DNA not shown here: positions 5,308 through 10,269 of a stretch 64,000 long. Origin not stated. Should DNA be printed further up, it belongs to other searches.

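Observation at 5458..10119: Architecture of the 1553-aa protein: unknown N-domain, NERD, inactive kinase-like domain, active non-RD kinase, P-loop NTPase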

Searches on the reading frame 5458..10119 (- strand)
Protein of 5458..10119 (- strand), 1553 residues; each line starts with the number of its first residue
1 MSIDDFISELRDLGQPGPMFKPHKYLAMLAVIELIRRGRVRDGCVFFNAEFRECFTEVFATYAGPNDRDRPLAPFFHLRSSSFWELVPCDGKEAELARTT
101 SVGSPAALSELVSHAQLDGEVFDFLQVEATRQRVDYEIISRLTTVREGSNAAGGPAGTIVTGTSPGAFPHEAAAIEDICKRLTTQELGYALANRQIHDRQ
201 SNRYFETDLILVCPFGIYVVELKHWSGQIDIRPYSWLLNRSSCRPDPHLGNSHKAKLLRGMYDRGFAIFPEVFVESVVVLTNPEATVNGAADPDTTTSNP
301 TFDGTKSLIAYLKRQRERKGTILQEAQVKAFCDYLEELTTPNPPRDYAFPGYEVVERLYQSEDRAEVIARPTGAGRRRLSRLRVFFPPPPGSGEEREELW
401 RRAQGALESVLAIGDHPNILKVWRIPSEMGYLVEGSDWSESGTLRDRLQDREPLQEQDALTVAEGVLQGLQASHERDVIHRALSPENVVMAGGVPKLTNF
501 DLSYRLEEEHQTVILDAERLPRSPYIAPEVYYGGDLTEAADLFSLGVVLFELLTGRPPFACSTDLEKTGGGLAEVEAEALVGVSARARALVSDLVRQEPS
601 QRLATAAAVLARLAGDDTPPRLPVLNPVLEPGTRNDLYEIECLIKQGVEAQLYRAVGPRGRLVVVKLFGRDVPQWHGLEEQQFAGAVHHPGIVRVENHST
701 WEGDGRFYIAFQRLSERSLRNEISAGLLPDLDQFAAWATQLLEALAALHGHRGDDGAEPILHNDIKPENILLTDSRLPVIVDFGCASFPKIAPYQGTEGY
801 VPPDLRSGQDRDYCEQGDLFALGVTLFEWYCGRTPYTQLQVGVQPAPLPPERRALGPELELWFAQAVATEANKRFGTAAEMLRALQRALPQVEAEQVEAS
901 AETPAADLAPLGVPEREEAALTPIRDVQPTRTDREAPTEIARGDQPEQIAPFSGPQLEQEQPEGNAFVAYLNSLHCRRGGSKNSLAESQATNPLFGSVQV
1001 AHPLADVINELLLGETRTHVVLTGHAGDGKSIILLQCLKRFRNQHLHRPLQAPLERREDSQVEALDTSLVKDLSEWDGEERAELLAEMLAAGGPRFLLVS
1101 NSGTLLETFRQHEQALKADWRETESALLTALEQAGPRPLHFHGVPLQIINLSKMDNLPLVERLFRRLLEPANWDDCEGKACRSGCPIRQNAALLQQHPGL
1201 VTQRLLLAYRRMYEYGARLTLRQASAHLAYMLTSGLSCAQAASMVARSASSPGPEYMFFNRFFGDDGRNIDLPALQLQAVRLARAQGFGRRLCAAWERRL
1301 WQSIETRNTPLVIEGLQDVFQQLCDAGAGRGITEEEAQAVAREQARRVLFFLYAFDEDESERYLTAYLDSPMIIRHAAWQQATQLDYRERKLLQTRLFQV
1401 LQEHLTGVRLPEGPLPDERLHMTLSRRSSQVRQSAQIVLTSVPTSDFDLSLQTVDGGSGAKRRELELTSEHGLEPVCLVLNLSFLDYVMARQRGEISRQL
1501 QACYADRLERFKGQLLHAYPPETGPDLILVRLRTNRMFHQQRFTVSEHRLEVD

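Call 5: search_protein_families(library=pfam, proteins=[window:5458-10119:-], max_evalue=0.01)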
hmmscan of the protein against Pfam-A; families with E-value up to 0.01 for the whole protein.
window:5458-10119:- (1553 aa): 5 families
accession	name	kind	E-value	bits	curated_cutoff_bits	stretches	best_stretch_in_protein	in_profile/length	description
PF00069.31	Pkinase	-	1.4e-51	175.9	31.7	2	412-607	53-256/263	Protein kinase domain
PF07714.23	PK_Tyr_Ser-Thr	-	2.3e-24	86.5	23.1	2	411-564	55-210/258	Protein tyrosine and serine/threonine kinase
PF08378.17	NERD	-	1.3e-12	48.6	22.1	1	179-281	10-111/111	Nuclease-related domain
PF01636.29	APH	-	1.5e-07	31.9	23.2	1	595-787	28-198/239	Phosphotransferase enzyme family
PF13191.12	AAA_16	-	0.0082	17.1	32.6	1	1004-1088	12-97/167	AAA ATPase domain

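Call 6: search_protein_families(library=padloc, proteins=[window:5458-10119:-], max_evalue=0.01)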
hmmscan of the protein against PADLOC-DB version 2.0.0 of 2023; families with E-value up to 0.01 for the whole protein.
window:5458-10119:- (1553 aa): 40 families (the best 25 are shown)
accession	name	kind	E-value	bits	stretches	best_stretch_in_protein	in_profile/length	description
PDLC04042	PD-T4-6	-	1.5e-60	203.4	2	635-898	8-282/292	-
PDLC04138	mad6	-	4.5e-60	202.2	2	415-613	110-310/659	mads_6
PDLC04053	PD-T4-6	-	3.4e-55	185.7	2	637-905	10-288/311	-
PDLC02512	PglW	-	1.8e-52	176.6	1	163-906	9-790/1403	PglW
PDLC04061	PD-T4-6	-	6.8e-48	162.4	2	440-609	103-276/510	-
PDLC04043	PD-T4-6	-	5.6e-46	155.5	2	631-903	10-290/452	-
PDLC04054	PD-T4-6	-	3.1e-45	153.1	2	413-614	66-271/347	-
PDLC04039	PD-T4-6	-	4.2e-41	139.4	2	632-948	10-336/458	-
PDLC04057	PD-T4-6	-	1.3e-40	137.7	2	415-562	66-213/443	-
PDLC04047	PD-T4-6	-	1.1e-39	134.5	2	437-562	91-215/327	-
PDLC03920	MkoA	-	2.4e-38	130.1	2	379-613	34-274/1112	-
PDLC04041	PD-T4-6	-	1.4e-37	128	2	414-612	85-289/443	-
PDLC04052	PD-T4-6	-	5e-34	116.4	2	438-563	94-220/496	-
PDLC03921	MkoA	-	3.3e-33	112.5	2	164-613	7-463/1607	-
PDLC04048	PD-T4-6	-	4.4e-33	113.1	2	415-561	69-214/354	-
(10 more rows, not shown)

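Call 10: find_homologous_proteins(query=window:5461-10119:-)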
Query window:5461-10119:- (1553 aa): 580 proteins with E <= 0.001 among 8000 candidates; the best 120 are listed.
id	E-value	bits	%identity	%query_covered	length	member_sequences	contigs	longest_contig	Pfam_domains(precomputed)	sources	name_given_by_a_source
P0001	0.0e+0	3555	100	100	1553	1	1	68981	PF07714.24,PF00069.32,PF08378.18,PF01636.30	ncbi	ncbi:MAG: protein kinase [Armatimonadia bacterium]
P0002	0.0e+0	2560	73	100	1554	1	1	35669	PF07714.24,PF00069.32,PF26340.1,PF08378.18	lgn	-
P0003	0.0e+0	1560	49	99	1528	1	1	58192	PF07714.24,PF00069.32,PF26340.1,PF08378.18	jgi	-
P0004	0.0e+0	1489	48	100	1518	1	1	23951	PF07714.24,PF00069.32,PF26340.1,PF08378.18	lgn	-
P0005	0.0e+0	1485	46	100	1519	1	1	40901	PF07714.24,PF00069.32,PF26340.1,PF08378.18,PF01636.30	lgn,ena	-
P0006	0.0e+0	1482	46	100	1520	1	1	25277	PF07714.24,PF00069.32,PF08378.18,PF01636.30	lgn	-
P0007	0.0e+0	1469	49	95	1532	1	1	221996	PF07714.24,PF00069.32,PF08378.18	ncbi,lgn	-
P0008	0.0e+0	1469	46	100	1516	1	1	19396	PF07714.24,PF00069.32,PF26340.1,PF08378.18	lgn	-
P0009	0.0e+0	1457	46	100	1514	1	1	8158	PF07714.24,PF00069.32,PF08378.18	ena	-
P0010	0.0e+0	1447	46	100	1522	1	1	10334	PF07714.24,PF00069.32,PF26340.1,PF08378.18,PF01636.30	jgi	-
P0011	0.0e+0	1447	46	100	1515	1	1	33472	PF07714.24,PF00069.32,PF26340.1,PF08378.18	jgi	jgi:serine/threonine protein kinase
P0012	0.0e+0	1437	47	100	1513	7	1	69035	PF07714.24,PF00069.32,PF26340.1,PF08378.18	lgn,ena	-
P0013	0.0e+0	1437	47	100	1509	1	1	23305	PF07714.24,PF00069.32,PF08378.18,PF01636.30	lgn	-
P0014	0.0e+0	1437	46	100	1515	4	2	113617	PF07714.24,PF00069.32,PF26340.1,PF08378.18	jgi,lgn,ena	-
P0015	0.0e+0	1435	47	100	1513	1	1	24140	PF07714.24,PF00069.32,PF26340.1,PF08378.18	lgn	-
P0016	0.0e+0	1434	47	100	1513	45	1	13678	PF07714.24,PF00069.32,PF26340.1,PF08378.18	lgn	-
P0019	0.0e+0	1429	45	98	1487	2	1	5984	PF07714.24,PF00069.32,PF26340.1,PF08378.18,PF01636.30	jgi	-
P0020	0.0e+0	1427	45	100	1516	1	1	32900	PF07714.24,PF00069.32,PF26340.1,PF08378.18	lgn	-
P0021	0.0e+0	1427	45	100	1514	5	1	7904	PF07714.24,PF00069.32,PF26340.1,PF08378.18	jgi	jgi:serine/threonine protein kinase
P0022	0.0e+0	1423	46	100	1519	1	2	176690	PF07714.24,PF00069.32,PF26340.1,PF08378.18,PF01636.30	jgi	jgi:serine/threonine protein kinase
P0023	0.0e+0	1420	46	100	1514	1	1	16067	PF07714.24,PF00069.32,PF26340.1,PF08378.18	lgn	-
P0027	0.0e+0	1411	47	100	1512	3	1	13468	PF07714.24,PF00069.32,PF26340.1,PF08378.18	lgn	-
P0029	0.0e+0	1405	45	100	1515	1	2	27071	PF07714.24,PF00069.32,PF26340.1,PF08378.18,PF01636.30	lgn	-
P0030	0.0e+0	1404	46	100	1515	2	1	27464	PF07714.24,PF00069.32,PF26340.1,PF08378.18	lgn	-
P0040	0.0e+0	1361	44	100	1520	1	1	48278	PF07714.24,PF00069.32,PF26340.1,PF08378.18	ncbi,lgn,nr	ncbi:MAG: protein kinase [Verrucomicrobia bacterium]|nr:protein kinase [Verrucomicrobiota bacterium]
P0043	0.0e+0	1349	45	100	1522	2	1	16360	PF07714.24,PF00069.32,PF26340.1,PF08378.18,PF01636.30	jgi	jgi:serine/threonine protein kinase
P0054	0.0e+0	1330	47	89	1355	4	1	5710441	PF07714.24,PF00069.32,PF08378.18,PF01636.30,PF20720.4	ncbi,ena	-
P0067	0.0e+0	1295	45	99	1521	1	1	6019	PF07714.24,PF00069.32,PF26340.1,PF08378.18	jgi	-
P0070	0.0e+0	1283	48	89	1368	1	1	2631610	PF07714.24,PF00069.32,PF08378.18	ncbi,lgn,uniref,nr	ncbi:putative Serine/threonine protein kinase [uncultured Desulfobacterium sp.]|uniref:Putative Seri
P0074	0.0e+0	1275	42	100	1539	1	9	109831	PF07714.24,PF00069.32,PF26340.1,PF08378.18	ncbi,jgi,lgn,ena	-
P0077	0.0e+0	1267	43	100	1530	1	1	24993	PF07714.24,PF00069.32,PF26340.1,PF08378.18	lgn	-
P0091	0.0e+0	1170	41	100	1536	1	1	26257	PF07714.24,PF00069.32,PF26340.1,PF08378.18,PF13191.13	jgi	-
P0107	0.0e+0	1105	38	100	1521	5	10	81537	PF07714.24,PF00069.32,PF03109.23,PF08378.18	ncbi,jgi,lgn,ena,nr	ncbi:MAG: Serine/threonine-protein kinase StkP [Deltaproteobacteria bacterium ADurb.Bin135]|nr:MAG: 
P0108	0.0e+0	1105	39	100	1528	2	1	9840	PF07714.24,PF00069.32,PF26340.1,PF08378.18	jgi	-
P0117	0.0e+0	1079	38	100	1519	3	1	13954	PF07714.24,PF00069.32,PF03109.23,PF26340.1,PF08378.18,PF01636.30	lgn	-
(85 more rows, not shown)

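Call 25: find_encoding_contigs(protein=P0002, flank=10000, max_places=2)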
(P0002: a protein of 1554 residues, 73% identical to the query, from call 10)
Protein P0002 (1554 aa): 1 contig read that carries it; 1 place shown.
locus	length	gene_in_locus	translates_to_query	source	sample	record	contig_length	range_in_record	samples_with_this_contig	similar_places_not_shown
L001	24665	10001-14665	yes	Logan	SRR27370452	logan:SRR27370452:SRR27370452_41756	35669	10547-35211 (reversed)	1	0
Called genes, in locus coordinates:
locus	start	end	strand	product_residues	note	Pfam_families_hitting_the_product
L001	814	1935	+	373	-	-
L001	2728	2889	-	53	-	-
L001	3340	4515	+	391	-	PF13182:DUF4007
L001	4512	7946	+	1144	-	-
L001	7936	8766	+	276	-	PF01507:PAPS_reduct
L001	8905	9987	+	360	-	PF00266:Aminotran_5, PF01212:Beta_elim_lyase (weak)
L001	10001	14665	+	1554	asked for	PF26340:DNA-SBD_ScoMcrA (faint), PF08378:NERD, PF00069:Pkinase, PF07714:PK_Tyr_Ser-Thr, PF00069:Pkinase, PF07714:PK_Tyr_Ser-Thr (weak)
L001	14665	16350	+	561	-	-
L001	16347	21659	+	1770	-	PF01935:DUF87 (weak), PF10412:TrwB_AAD_bind (faint), PF13191:AAA_16 (faint), PF13401:AAA_22 (faint)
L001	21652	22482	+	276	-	-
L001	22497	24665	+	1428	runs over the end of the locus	-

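Call 32: find_encoding_contigs(protein=P0007, flank=10000, max_places=1)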
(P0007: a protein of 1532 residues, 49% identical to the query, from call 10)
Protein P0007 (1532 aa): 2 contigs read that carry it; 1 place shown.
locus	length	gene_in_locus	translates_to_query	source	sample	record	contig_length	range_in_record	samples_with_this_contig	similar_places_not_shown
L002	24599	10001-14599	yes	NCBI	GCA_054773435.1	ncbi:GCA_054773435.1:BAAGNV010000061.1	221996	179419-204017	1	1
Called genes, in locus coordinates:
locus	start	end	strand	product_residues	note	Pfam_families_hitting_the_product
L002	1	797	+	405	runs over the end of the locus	-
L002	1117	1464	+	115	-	PF06094:GGACT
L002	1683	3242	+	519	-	PF00176:SNF2-rel_dom, PF04851:ResIII (weak), PF00270:DEAD (weak)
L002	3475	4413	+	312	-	PF13182:DUF4007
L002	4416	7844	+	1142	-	-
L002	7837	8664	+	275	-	PF01507:PAPS_reduct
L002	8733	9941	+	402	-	PF00266:Aminotran_5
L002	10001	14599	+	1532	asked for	PF08378:NERD, PF00069:Pkinase, PF07714:PK_Tyr_Ser-Thr, PF00069:Pkinase, PF07714:PK_Tyr_Ser-Thr (weak)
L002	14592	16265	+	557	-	-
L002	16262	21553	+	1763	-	PF13191:AAA_16 (faint), PF10412:TrwB_AAD_bind (faint)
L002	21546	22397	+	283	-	-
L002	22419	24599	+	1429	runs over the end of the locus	-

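Call 33: find_encoding_contigs(protein=P0054, flank=10000, max_places=1)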
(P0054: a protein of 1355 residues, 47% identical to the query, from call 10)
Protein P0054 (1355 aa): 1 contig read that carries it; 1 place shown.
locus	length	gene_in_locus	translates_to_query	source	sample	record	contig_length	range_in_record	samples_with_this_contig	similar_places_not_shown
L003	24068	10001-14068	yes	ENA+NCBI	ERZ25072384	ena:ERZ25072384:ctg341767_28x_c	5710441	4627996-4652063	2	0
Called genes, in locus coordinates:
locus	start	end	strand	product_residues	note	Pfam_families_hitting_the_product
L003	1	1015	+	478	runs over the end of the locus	PF13353:Fer4_12, PF04055:Radical_SAM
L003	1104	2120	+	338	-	PF00158:Sigma54_activat, PF14532:Sigma54_activ_2, PF07728:AAA_5 (weak), PF25601:AAA_lid_14, PF02954:HTH_8 (weak)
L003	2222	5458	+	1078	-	PF27218:MJ0043_C, PF00580:UvrD-helicase, PF13604:AAA_30 (faint), PF13245:AAA_19, PF13361:UvrD_C, PF13538:UvrD_C_2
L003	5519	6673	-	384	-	PF01134:GIDA (faint), PF01266:DAO, PF07992:Pyr_redox_2 (faint)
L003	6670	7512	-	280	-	PF04909:Amidohydro_2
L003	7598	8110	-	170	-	-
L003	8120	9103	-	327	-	-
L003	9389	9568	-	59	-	-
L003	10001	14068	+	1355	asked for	PF08378:NERD, PF00069:Pkinase, PF07714:PK_Tyr_Ser-Thr, PF00069:Pkinase, PF07714:PK_Tyr_Ser-Thr (weak), PF01636:APH (faint), PF20720:nSTAND3 (faint)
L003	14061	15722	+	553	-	-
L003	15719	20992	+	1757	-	PF13191:AAA_16 (faint), PF01935:DUF87, PF10412:TrwB_AAD_bind, PF12846:AAA_10 (faint), PF13401:AAA_22 (faint)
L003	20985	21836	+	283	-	PF13182:DUF4007 (weak)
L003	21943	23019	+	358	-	PF01609:DDE_Tnp_1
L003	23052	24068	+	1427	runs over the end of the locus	-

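Call 34: find_encoding_contigs(protein=P0070, flank=10000, max_places=1)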
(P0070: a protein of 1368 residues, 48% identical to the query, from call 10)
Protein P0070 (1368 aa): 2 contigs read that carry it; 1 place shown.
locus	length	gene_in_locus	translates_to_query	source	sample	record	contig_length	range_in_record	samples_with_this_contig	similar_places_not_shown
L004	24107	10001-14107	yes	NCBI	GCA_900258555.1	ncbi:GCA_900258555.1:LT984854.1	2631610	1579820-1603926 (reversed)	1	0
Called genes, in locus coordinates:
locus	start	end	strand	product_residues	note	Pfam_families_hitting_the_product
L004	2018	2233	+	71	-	PF08487:VIT, PF13757:VIT_2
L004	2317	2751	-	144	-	PF13411:MerR_1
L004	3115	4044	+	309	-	PF03747:ADP_ribosyl_GH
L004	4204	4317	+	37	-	-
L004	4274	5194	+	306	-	PF13182:DUF4007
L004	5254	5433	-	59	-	-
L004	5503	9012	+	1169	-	-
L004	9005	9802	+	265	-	PF01507:PAPS_reduct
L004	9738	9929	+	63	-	-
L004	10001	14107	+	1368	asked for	PF08378:NERD, PF00069:Pkinase, PF07714:PK_Tyr_Ser-Thr, PF00069:Pkinase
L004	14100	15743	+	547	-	-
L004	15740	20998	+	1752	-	PF01935:DUF87, PF10412:TrwB_AAD_bind (faint), PF12846:AAA_10 (faint), PF13191:AAA_16 (faint), PF13401:AAA_22 (faint)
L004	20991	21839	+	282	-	PF13182:DUF4007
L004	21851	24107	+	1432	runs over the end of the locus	-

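Call 35: find_encoding_contigs(protein=P0107, flank=10000, max_places=1)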
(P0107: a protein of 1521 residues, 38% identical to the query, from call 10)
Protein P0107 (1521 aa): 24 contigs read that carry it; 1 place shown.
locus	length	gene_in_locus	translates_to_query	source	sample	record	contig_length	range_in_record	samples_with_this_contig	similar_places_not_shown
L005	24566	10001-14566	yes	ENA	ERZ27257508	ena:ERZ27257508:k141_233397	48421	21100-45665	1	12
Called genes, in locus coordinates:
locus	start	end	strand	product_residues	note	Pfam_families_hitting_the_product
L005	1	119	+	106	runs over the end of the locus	-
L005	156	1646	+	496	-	PF11074:DUF2779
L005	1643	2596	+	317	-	PF03747:ADP_ribosyl_GH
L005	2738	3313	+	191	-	-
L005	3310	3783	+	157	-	PF05433:Rick_17kDa_Anti (weak)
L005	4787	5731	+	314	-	PF13182:DUF4007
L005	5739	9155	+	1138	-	-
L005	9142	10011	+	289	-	PF01507:PAPS_reduct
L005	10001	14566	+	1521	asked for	PF08378:NERD, PF00069:Pkinase, PF07714:PK_Tyr_Ser-Thr, PF00069:Pkinase, PF03109:ABC1 (faint), PF07714:PK_Tyr_Ser-Thr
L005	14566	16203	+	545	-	-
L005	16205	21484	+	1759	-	PF01935:DUF87, PF10412:TrwB_AAD_bind (weak)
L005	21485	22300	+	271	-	-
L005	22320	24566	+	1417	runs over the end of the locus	-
